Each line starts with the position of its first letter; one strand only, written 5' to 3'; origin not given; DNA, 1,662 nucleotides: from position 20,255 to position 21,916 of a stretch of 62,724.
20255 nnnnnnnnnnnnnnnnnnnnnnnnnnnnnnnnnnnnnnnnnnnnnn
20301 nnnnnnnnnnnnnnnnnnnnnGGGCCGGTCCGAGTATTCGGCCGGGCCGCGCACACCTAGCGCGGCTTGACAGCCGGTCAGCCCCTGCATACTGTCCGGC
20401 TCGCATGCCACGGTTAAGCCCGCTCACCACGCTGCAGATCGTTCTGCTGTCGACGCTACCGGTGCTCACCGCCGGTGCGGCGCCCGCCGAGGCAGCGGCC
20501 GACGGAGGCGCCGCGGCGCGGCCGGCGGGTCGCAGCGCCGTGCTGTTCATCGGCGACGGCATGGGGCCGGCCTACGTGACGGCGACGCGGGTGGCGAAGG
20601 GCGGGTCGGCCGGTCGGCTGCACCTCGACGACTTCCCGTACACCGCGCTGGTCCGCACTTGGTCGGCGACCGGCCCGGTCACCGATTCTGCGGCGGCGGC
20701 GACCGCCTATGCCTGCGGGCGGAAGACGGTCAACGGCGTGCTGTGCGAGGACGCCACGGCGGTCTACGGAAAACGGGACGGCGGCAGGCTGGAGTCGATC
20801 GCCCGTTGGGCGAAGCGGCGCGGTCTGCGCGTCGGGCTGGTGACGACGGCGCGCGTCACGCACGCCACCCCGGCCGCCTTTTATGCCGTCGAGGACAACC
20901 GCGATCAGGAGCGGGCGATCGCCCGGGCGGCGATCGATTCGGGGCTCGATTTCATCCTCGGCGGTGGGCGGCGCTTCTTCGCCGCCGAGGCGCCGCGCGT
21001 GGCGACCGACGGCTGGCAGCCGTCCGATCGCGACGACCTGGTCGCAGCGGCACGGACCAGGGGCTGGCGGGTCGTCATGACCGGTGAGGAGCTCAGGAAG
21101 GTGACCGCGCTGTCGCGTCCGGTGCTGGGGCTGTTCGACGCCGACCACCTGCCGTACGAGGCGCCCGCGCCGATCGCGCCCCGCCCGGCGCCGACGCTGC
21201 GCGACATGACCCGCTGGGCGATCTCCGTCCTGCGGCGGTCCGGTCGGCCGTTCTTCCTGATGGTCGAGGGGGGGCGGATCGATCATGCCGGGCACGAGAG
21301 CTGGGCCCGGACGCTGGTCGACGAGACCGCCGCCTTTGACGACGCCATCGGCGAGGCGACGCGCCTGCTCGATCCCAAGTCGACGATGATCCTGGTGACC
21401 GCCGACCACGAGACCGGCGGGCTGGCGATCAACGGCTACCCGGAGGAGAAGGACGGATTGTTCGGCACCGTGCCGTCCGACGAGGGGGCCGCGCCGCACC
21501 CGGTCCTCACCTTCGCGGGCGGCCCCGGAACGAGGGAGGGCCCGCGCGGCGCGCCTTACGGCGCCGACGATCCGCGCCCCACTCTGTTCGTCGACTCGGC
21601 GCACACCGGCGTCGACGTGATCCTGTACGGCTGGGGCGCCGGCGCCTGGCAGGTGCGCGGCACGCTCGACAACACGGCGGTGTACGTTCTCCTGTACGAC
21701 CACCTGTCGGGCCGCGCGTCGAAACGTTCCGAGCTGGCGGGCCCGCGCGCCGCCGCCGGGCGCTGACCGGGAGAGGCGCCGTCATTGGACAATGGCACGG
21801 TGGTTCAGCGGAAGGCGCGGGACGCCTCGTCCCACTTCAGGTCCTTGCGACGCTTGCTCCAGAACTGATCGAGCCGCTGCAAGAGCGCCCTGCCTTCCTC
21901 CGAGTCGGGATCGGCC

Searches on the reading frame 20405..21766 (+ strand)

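Call 39: search_protein_families(library=pfam, proteins=[window:20405-21766:+], max_evalue=0.001)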
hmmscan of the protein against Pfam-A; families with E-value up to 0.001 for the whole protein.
window:20405-21766:+ (453 aa): 1 family
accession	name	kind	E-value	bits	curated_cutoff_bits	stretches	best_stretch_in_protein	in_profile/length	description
PF00245.25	Alk_phosphatase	-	1.2e-80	271.9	24.4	1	45-427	4-414/423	Alkaline phosphatase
